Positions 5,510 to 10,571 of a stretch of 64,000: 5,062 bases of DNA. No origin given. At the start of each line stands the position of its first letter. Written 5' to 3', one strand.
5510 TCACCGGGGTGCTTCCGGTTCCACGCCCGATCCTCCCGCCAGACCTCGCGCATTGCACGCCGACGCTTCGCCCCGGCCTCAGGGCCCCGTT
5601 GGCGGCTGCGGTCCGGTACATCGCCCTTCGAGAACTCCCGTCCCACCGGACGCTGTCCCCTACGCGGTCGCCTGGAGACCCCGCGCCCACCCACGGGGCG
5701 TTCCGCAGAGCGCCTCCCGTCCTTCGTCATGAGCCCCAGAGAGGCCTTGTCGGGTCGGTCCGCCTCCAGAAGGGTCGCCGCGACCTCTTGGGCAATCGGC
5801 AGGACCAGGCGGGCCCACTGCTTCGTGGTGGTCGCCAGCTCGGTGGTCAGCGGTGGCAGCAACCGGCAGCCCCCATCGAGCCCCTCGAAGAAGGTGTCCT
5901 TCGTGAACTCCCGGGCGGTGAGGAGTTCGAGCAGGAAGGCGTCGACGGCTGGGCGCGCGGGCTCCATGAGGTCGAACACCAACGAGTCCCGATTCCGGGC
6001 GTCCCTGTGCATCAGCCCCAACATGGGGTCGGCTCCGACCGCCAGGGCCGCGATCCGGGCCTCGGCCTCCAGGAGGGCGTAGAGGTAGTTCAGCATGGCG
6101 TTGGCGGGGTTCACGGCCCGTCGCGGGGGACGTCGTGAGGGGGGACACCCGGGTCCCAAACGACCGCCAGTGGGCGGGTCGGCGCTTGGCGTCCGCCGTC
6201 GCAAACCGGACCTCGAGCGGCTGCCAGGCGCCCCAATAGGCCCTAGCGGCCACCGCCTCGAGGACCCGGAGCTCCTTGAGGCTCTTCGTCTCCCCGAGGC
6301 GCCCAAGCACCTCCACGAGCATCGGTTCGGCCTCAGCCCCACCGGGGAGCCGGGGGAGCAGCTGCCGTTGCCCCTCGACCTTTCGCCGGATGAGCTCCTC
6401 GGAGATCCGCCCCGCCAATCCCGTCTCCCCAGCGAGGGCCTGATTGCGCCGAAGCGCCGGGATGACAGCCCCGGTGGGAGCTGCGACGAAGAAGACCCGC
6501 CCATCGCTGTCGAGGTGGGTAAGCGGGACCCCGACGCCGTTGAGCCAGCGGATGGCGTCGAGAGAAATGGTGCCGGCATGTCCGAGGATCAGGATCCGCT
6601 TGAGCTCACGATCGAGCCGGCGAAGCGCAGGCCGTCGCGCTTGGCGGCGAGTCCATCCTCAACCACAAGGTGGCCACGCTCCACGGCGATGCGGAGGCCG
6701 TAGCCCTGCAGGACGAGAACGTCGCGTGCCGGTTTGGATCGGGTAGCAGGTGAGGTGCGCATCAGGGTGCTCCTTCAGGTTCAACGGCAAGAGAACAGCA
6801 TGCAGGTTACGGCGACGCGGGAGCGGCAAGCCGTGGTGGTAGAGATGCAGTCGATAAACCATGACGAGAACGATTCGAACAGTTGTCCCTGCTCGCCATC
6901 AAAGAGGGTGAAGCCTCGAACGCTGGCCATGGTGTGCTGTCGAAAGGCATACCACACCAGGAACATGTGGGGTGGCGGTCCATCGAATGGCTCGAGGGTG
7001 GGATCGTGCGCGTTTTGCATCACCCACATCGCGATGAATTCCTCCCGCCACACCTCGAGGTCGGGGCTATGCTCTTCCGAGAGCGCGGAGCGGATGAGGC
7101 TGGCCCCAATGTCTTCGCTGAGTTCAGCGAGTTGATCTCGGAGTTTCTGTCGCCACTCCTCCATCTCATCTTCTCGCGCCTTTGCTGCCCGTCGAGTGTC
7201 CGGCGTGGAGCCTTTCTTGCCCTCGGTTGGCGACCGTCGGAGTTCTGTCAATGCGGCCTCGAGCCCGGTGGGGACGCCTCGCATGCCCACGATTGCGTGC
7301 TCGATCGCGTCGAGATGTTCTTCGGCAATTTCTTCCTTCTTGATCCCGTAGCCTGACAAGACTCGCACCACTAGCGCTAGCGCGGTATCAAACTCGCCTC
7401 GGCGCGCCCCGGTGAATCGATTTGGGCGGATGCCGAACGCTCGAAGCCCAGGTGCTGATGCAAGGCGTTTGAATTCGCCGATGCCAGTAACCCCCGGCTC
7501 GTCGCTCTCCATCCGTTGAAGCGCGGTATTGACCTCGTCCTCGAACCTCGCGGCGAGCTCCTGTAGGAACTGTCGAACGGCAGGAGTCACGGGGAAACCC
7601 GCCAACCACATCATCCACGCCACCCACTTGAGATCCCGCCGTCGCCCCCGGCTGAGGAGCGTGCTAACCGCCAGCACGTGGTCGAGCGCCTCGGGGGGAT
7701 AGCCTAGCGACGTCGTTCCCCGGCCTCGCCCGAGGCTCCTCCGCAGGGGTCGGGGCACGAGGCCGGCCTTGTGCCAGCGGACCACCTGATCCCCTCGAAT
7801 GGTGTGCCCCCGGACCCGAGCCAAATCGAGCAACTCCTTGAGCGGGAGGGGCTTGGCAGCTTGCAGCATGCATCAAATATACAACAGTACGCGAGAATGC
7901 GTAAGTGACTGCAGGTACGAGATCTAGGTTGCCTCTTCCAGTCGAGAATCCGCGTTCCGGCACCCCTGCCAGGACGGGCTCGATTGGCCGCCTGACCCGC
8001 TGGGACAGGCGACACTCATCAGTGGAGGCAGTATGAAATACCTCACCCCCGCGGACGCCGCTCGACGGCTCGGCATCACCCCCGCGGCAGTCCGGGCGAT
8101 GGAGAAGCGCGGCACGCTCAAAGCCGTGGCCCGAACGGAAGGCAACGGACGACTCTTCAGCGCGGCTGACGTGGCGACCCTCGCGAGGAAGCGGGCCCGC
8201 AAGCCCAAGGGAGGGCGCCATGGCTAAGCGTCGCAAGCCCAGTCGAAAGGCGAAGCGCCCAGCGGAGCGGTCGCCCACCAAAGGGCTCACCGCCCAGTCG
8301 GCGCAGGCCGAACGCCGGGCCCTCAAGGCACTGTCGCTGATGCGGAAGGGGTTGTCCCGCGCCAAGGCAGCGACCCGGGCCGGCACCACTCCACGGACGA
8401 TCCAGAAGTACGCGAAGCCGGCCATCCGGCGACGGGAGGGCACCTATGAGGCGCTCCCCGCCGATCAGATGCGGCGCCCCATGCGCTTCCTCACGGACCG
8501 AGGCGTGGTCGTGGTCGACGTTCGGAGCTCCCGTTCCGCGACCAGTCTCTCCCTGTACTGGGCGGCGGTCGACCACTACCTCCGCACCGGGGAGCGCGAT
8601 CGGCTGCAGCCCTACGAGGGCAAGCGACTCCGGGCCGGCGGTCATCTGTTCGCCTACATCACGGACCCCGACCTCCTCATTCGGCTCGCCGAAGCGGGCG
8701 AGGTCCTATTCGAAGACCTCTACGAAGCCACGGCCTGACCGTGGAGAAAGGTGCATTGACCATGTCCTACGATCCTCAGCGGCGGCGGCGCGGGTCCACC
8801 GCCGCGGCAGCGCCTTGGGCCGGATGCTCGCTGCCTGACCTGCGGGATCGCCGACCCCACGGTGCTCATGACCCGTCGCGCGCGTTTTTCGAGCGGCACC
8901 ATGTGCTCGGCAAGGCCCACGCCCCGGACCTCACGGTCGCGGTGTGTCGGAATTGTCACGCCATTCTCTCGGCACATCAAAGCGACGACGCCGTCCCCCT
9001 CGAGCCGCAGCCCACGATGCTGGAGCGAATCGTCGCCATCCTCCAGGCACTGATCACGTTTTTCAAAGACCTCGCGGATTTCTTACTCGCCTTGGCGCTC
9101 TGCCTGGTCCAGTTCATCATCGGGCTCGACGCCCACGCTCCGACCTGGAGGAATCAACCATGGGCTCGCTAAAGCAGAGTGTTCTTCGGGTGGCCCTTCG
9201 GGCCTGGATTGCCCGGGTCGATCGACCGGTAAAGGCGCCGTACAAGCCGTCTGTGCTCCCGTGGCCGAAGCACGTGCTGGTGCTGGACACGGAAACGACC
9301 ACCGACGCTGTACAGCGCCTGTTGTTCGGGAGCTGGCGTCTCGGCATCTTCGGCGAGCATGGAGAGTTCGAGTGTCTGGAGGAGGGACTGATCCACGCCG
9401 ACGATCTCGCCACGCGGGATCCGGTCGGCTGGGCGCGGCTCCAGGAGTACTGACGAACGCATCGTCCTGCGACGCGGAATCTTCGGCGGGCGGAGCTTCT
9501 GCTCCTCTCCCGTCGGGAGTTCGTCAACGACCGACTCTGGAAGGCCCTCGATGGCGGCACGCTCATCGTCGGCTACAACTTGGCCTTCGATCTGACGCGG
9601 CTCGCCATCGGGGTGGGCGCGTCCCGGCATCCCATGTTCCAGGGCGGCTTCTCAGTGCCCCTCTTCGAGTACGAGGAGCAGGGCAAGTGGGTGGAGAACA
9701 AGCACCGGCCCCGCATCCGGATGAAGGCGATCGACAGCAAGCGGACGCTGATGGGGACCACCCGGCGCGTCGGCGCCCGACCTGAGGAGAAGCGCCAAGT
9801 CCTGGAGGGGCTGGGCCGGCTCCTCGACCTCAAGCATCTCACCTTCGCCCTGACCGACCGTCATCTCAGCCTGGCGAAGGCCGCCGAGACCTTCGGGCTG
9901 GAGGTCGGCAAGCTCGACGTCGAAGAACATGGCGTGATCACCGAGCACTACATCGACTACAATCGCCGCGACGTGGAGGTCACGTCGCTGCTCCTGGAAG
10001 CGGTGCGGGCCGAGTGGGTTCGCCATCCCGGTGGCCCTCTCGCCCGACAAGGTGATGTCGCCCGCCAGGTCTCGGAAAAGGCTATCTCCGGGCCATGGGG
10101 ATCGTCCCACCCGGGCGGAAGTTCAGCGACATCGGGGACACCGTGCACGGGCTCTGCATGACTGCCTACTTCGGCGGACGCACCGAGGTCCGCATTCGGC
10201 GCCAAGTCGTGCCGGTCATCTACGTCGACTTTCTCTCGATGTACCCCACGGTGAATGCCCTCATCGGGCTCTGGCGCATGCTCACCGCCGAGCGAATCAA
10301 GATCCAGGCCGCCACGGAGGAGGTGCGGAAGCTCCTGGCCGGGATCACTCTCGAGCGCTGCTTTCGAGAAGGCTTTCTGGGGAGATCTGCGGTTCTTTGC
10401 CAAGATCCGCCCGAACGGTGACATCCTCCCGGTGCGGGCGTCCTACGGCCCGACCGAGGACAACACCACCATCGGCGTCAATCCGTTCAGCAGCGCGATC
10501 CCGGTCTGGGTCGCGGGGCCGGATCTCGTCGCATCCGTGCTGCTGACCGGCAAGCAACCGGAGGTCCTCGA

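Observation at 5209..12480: Casposon-like self-synthesizing transposon (solo Cas1 + PolB + HNH + HTH) in a high-GC bacterium, largely decayed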

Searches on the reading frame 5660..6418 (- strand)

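Call 4: search_protein_families(library=pfam, proteins=[window:5660-6418:-], max_evalue=0.1)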
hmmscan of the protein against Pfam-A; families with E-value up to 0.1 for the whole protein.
window:5660-6418:- (252 aa): 1 family
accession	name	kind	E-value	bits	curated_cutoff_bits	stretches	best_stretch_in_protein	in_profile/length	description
PF01867.21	Cas_Cas1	-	0.0001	22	22.3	1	5-81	100-183/283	CRISPR associated protein Cas1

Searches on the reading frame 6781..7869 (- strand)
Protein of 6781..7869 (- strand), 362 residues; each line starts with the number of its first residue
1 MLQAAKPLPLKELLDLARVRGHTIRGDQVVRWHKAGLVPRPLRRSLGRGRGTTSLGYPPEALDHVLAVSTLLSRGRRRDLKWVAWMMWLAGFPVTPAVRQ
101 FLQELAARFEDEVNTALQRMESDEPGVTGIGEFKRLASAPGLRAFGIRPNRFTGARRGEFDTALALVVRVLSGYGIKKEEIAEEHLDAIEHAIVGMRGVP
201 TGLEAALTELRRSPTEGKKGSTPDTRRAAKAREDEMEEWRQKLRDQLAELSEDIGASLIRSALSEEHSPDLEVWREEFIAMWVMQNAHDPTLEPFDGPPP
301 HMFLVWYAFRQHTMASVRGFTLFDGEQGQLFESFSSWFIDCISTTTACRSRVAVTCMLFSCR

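Call 4: search_protein_families(library=pfam, proteins=[window:6781-7869:-], max_evalue=0.1)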
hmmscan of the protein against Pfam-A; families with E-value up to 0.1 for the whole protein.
window:6781-7869:- (362 aa): 1 family
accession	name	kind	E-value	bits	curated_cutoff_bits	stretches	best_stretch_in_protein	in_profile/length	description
PF13977.11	TetR_C_6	-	0.066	13.8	27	0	67-121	8-62/115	BetI-type transcriptional repressor, C-terminal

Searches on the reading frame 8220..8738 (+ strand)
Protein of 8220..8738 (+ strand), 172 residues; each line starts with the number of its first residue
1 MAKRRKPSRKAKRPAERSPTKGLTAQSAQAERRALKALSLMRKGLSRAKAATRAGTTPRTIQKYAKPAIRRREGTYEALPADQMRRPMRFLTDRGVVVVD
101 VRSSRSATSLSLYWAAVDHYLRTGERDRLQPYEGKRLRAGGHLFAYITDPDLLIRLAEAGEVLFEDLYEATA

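Call 4: search_protein_families(library=pfam, proteins=[window:8220-8738:+], max_evalue=0.1)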
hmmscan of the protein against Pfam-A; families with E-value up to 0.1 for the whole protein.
window:8220-8738:+ (172 aa): 2 families
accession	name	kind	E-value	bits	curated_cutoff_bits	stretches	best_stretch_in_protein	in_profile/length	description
PF01381.28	HTH_3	-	0.0092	16.4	23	1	42-64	7-29/55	Helix-turn-helix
PF13384.12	HTH_23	-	0.082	13.2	24.6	1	31-64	4-37/50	Homeodomain-like domain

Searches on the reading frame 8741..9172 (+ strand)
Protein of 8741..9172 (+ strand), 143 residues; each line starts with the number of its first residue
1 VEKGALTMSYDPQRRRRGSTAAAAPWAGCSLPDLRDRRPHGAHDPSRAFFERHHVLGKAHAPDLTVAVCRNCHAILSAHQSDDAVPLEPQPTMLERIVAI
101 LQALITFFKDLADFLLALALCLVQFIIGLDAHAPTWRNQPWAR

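Call 4: search_protein_families(library=pfam, proteins=[window:8741-9172:+], max_evalue=0.1)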
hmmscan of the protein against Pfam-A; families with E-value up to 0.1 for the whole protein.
window:8741-9172:+ (143 aa): 2 families
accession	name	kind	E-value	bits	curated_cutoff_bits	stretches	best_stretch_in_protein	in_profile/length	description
PF23382.1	DUF7097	-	0.059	13.7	27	0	29-84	79-146/175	Family of unknown function (DUF7097)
PF02892.21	zf-BED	-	0.07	13.6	20.6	0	63-79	13-29/44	BED zinc finger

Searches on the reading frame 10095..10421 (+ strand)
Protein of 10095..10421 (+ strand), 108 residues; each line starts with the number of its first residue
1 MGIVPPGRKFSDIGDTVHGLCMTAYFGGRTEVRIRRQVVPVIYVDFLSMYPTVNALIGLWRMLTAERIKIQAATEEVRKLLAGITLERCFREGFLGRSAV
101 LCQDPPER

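Call 4: search_protein_families(library=pfam, proteins=[window:10095-10421:+], max_evalue=0.1)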
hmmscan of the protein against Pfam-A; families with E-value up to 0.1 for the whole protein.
window:10095-10421:+ (108 aa): 1 family
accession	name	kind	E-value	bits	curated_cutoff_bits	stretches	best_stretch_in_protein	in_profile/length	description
PF03175.18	DNA_pol_B_2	-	0.02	14.2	25.8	1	23-53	211-244/468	DNA polymerase type B, organellar and viral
